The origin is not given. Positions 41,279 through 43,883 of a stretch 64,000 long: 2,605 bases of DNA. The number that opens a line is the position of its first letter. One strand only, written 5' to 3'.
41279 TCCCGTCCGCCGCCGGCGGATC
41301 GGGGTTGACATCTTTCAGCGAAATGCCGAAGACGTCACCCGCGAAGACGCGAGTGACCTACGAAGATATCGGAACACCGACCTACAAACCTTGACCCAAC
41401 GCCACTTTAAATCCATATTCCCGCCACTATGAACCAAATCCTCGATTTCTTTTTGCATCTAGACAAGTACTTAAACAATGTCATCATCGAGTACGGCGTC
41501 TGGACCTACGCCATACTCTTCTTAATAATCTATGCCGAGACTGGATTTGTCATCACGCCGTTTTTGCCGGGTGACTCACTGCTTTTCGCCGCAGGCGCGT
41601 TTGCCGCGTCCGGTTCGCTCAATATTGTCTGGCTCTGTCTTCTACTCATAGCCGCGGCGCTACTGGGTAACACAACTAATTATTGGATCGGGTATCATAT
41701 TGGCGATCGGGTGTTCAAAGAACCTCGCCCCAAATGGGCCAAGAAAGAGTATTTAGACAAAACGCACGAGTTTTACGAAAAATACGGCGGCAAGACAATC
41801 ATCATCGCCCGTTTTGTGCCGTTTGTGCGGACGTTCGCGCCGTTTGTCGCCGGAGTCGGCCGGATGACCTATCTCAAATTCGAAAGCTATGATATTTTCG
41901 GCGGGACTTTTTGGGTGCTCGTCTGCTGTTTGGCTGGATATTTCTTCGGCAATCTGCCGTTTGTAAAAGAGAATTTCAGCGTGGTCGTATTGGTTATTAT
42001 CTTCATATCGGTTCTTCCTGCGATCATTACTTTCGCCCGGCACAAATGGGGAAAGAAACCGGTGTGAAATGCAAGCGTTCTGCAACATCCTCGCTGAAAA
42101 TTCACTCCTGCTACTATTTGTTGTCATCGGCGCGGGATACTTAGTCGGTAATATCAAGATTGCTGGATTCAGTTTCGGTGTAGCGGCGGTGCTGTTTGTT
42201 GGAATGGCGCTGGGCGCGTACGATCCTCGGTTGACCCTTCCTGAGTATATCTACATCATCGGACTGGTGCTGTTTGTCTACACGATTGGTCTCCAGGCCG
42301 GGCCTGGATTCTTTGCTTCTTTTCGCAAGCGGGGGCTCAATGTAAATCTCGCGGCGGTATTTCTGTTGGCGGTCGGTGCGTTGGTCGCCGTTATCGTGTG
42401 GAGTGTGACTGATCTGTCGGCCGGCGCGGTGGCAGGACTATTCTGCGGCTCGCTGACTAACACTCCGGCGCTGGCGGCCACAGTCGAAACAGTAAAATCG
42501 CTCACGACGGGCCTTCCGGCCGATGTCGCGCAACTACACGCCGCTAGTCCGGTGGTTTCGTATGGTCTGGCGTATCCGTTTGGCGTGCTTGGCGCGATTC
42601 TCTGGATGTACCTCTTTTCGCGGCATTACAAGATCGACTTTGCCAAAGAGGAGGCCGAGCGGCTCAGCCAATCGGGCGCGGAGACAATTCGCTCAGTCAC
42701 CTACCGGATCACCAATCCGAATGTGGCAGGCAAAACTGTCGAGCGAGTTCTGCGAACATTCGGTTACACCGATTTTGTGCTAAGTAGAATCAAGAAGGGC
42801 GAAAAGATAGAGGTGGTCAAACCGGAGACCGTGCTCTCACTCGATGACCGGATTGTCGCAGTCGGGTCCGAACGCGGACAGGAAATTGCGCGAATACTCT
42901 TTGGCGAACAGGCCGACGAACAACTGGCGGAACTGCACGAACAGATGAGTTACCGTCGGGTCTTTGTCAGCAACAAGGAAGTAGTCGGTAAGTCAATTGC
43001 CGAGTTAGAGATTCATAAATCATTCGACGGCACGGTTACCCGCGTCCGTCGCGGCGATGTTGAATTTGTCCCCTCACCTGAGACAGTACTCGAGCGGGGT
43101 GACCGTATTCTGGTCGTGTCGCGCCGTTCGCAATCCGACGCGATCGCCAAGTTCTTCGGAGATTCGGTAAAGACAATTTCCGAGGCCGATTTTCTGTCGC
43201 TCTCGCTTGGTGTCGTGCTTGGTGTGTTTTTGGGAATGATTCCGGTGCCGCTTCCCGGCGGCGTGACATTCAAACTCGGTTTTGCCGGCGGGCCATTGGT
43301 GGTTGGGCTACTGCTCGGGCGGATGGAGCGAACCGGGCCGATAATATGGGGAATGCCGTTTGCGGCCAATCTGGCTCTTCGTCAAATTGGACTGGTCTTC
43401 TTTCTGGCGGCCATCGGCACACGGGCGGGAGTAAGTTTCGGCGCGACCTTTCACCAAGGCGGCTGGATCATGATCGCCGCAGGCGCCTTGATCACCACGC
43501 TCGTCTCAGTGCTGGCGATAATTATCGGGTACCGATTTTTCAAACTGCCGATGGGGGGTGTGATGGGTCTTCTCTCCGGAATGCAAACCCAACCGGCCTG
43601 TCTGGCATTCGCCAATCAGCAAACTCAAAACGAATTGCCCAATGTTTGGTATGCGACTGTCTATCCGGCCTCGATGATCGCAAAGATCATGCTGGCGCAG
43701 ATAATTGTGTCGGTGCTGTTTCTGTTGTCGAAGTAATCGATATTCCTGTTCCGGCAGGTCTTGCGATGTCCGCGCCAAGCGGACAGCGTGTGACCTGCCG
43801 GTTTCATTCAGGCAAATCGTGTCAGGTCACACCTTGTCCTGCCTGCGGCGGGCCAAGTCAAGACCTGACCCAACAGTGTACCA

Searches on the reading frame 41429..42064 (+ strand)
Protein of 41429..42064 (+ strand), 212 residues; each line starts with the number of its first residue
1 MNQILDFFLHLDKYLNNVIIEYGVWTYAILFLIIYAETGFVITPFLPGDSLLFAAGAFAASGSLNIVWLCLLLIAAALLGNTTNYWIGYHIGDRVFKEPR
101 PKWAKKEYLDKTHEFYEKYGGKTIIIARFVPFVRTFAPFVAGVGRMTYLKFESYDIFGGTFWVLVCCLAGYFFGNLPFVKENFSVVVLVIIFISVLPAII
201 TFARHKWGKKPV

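Call 54: search_protein_families(library=pfam, proteins=[window:41429-42064:+], max_evalue=0.001)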
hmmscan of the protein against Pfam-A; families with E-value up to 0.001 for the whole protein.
window:41429-42064:+ (212 aa): 1 family
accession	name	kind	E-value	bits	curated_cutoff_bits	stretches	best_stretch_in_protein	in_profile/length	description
PF09335.16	VTT_dom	-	1.3e-20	74.6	33.9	1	46-171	1-122/123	VTT domain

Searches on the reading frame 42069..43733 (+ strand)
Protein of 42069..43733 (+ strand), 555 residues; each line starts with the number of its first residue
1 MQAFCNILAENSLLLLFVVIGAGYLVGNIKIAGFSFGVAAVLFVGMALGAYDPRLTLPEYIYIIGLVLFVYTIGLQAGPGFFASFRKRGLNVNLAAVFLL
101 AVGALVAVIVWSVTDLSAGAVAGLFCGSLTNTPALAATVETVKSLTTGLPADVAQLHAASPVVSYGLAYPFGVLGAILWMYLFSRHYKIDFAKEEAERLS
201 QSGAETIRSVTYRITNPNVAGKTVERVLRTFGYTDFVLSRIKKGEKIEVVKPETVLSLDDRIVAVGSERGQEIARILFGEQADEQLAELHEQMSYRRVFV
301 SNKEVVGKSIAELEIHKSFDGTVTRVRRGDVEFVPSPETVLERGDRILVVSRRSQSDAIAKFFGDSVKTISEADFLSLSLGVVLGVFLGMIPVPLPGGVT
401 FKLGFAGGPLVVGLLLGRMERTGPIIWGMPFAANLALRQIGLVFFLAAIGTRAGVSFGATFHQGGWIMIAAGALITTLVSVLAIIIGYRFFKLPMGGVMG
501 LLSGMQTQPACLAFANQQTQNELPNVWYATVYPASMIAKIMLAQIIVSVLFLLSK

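Call 54: search_protein_families(library=pfam, proteins=[window:42069-43733:+], max_evalue=0.001)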
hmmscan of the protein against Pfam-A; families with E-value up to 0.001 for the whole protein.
window:42069-43733:+ (555 aa): 3 families
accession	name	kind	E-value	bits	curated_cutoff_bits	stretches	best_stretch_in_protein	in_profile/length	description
PF06826.17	Asp-Al_Ex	-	4.8e-75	251.4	27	2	378-547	2-166/167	Predicted Permease Membrane Region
PF02080.26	TrkA_C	-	6.9e-21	74.4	27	2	297-364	4-71/71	TrkA-C domain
PF06241.17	Castor_Poll_mid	-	0.00037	20.9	26.7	0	323-356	60-93/104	Castor and Pollux, part of voltage-gated ion channel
